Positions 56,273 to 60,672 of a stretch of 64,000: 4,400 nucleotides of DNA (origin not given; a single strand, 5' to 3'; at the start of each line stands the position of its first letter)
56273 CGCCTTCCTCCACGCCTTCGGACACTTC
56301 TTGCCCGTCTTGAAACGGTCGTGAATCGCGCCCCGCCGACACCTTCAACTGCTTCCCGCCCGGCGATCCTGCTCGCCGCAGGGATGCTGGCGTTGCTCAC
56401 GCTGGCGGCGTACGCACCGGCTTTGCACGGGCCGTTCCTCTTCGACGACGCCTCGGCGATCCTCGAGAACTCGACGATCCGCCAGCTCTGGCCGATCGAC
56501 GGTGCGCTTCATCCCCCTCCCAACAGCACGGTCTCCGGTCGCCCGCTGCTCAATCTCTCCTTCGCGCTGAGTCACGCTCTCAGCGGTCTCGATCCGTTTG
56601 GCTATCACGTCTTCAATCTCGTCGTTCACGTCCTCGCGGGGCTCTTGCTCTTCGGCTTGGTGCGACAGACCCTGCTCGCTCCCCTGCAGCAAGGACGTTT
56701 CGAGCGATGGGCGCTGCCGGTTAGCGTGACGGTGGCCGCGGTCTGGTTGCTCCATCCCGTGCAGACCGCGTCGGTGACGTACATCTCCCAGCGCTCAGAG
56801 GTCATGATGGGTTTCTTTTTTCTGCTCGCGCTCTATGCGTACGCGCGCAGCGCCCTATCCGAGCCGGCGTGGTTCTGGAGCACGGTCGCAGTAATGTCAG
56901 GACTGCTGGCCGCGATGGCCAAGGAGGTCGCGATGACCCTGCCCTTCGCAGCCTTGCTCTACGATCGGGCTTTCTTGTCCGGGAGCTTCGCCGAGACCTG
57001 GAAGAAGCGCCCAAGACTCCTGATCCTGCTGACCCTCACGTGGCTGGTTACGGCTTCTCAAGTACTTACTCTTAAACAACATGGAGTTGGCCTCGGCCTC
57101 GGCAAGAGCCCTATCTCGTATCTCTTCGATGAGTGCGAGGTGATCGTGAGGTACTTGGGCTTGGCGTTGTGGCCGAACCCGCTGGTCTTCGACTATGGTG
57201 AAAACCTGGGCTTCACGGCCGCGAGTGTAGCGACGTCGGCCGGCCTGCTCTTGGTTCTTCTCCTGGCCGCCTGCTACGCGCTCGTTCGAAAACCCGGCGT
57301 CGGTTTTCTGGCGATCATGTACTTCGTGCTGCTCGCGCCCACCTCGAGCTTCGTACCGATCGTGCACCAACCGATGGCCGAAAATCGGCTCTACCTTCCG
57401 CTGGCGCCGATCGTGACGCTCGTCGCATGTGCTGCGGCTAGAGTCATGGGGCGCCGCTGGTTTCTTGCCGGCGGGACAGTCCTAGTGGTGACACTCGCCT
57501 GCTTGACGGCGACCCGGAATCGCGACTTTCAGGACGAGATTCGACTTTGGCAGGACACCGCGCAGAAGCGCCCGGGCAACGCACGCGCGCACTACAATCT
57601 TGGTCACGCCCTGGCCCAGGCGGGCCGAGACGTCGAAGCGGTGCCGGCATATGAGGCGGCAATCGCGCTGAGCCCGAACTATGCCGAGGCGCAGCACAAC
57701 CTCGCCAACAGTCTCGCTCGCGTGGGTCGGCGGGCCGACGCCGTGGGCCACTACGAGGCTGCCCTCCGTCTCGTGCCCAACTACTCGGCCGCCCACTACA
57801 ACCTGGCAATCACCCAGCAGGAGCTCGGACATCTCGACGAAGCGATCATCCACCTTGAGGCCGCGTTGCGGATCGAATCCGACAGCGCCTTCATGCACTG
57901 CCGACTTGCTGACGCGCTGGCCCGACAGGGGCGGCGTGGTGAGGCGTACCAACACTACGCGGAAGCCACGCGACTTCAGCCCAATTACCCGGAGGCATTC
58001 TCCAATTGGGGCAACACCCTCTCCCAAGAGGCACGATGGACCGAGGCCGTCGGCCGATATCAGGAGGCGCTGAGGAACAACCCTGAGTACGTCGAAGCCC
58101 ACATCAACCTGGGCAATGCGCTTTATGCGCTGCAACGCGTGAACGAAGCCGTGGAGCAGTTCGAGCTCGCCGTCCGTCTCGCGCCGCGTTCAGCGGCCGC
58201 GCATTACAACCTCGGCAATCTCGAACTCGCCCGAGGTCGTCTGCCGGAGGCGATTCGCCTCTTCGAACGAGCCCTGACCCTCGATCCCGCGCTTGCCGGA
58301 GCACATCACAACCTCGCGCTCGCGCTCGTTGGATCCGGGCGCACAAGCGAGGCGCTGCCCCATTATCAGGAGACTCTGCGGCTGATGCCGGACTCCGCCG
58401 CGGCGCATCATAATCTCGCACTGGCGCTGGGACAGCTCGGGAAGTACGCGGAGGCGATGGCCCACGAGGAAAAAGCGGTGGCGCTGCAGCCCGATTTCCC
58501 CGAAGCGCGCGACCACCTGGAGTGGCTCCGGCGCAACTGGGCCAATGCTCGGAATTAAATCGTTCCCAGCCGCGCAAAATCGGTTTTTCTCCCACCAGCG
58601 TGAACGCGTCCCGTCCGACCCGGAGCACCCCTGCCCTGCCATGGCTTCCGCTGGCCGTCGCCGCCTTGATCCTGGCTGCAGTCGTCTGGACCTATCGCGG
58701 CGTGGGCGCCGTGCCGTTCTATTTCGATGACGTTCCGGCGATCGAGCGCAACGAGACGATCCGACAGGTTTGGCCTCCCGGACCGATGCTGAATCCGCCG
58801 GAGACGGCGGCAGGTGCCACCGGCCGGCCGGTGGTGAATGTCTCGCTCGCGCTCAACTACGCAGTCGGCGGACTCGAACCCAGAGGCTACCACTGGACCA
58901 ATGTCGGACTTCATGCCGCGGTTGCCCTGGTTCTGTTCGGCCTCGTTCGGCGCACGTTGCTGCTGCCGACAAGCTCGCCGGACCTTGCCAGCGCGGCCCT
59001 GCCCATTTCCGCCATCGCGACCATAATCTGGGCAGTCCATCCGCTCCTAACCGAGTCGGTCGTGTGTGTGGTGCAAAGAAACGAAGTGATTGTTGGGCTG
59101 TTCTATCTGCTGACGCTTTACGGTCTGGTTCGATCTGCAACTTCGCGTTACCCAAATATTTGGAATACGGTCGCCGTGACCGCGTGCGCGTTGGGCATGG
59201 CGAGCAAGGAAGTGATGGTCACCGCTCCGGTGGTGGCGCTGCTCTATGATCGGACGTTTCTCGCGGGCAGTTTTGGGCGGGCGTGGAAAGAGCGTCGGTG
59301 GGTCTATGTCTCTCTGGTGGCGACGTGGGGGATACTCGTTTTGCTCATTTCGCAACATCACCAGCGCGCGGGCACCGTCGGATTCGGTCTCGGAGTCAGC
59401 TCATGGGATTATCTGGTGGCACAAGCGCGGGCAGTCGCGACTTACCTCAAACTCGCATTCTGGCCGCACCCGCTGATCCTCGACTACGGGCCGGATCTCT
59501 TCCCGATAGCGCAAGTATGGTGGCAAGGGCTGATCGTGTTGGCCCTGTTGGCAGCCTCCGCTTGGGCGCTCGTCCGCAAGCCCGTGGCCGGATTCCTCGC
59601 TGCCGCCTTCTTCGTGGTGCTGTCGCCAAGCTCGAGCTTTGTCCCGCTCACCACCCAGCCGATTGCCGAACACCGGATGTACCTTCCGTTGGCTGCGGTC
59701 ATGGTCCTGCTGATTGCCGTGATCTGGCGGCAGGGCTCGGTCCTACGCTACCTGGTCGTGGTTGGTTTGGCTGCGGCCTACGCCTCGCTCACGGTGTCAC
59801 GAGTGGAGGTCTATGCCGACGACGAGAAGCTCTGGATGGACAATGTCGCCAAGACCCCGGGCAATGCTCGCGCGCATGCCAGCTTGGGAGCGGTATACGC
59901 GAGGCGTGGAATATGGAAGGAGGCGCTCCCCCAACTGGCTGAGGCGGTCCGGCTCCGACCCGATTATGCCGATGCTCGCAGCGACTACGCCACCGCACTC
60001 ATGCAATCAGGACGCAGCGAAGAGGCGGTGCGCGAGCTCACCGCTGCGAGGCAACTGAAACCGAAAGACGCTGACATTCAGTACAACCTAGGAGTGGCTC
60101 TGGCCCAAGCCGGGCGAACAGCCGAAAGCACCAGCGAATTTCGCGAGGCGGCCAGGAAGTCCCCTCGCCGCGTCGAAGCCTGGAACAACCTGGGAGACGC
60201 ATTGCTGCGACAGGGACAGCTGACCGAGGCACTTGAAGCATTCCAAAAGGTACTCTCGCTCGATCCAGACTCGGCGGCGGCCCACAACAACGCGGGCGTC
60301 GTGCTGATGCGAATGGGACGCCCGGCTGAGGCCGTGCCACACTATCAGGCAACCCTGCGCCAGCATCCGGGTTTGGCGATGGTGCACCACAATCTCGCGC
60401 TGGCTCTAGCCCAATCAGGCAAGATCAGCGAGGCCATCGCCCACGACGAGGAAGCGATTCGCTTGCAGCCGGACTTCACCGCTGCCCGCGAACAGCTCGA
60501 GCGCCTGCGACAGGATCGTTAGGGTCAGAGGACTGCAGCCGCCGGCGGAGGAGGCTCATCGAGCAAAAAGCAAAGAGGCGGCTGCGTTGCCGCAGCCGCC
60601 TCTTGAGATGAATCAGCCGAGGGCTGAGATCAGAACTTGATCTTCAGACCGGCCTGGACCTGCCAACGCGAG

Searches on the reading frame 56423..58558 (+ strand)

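Call 62: search_protein_families(library=pfam, proteins=[window:56423-58558:+])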
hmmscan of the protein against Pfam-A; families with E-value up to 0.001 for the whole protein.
window:56423-58558:+ (711 aa): 23 families
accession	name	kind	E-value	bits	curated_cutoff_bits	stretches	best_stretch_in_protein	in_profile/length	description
PF13414.12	TPR_11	-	3.9e-56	186.9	26.8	7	598-637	1-40/42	TPR repeat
PF07719.23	TPR_2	-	5e-55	179.5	27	8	591-623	1-33/34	Tetratricopeptide repeat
PF00515.34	TPR_1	-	2.9e-50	166.6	27.8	5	591-622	1-32/34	Tetratricopeptide repeat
PF13432.12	TPR_16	-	7e-38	129.1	32.7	5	529-590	3-64/65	Tetratricopeptide repeat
PF13431.12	TPR_17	-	1.6e-37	125.1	24.4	1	443-475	1-33/34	Tetratricopeptide repeat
PF13424.12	TPR_12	-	4.4e-33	113.8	30.1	5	591-655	3-75/77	Tetratricopeptide repeat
PF13181.12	TPR_8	-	5.5e-33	110.7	25.7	1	387-420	1-34/34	Tetratricopeptide repeat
PF13428.12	TPR_14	-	5.8e-29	98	23.5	3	388-429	2-43/44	Tetratricopeptide repeat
PF14559.12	TPR_19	-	1.5e-28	99.4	25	4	535-594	3-62/68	Tetratricopeptide repeat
PF13176.12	TPR_7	-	4.5e-26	89.1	27.9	0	593-622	1-32/36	Tetratricopeptide repeat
PF13374.12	TPR_10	-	3.5e-18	65.4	27.5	1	661-688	4-31/42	Tetratricopeptide repeat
PF03704.23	BTAD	-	5.1e-15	56.5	22.1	2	584-654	55-125/146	Bacterial transcriptional activator domain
PF07721.20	TPR_4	-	3.2e-14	52.4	27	0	591-616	1-26/26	Tetratricopeptide repeat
PF23914.1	TPR_CcmH_CycH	-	7e-12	45.9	42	0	597-681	56-143/158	Cytochrome c-type biogenesis protein H TPR domain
PF13174.12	TPR_6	-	8.8e-11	42.2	26.3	0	457-483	2-28/33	Tetratricopeptide repeat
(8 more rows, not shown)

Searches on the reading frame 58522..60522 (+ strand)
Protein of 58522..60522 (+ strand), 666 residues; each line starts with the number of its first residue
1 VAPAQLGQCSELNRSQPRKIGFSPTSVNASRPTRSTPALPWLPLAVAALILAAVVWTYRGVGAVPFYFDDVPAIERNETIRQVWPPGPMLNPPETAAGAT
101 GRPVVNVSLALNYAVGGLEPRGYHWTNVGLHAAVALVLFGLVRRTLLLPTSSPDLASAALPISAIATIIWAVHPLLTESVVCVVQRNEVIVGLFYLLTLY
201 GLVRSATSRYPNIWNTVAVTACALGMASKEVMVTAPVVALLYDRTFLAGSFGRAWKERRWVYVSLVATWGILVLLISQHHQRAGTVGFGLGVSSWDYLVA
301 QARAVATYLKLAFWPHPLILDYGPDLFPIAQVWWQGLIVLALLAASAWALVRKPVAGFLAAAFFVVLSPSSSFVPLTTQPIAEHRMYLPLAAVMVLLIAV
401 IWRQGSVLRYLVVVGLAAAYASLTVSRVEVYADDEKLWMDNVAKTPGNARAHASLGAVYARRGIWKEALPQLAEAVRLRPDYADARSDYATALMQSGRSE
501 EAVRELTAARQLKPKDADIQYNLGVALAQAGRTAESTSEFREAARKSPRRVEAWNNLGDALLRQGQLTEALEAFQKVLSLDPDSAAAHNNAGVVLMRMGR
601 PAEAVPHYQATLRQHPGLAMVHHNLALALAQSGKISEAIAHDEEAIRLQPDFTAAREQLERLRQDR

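Call 62: search_protein_families(library=pfam, proteins=[window:58522-60522:+])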
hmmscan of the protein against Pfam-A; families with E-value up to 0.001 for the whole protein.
window:58522-60522:+ (666 aa): 22 families
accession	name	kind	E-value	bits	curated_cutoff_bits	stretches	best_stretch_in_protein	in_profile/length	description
PF07719.23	TPR_2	-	3e-36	121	27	1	552-583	2-33/34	Tetratricopeptide repeat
PF13414.12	TPR_11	-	9e-34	115.4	26.8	2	558-599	1-42/42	TPR repeat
PF00515.34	TPR_1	-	1.4e-30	104.3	27.8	1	551-583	1-33/34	Tetratricopeptide repeat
PF13432.12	TPR_16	-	2.4e-30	105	32.7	3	539-585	19-65/65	Tetratricopeptide repeat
PF13431.12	TPR_17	-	1e-28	97.6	24.4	2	540-572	2-34/34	Tetratricopeptide repeat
PF13424.12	TPR_12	-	4.6e-23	81.6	30.1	3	583-649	1-75/77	Tetratricopeptide repeat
PF13428.12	TPR_14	-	1e-22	78.7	23.5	1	551-591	1-41/44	Tetratricopeptide repeat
PF14559.12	TPR_19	-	2.7e-22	79.3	25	4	465-520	7-62/68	Tetratricopeptide repeat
PF13181.12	TPR_8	-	1.7e-19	68.7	25.7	1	552-583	2-33/34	Tetratricopeptide repeat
PF23914.1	TPR_CcmH_CycH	-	4.8e-14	52.9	42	2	541-641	40-143/158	Cytochrome c-type biogenesis protein H TPR domain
PF13176.12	TPR_7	-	9.5e-13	47.6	27.9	0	553-583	1-31/36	Tetratricopeptide repeat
PF13374.12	TPR_10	-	1.1e-12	48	27.5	0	555-579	6-30/42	Tetratricopeptide repeat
PF13371.12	TPR_9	-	8.6e-12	45.3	35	2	455-519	1-65/73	Tetratricopeptide repeat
PF03704.23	BTAD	-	9.5e-12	45.9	22.1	1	473-545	52-124/146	Bacterial transcriptional activator domain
PF13174.12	TPR_6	-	1.3e-08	35.4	26.3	0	556-584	5-33/33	Tetratricopeptide repeat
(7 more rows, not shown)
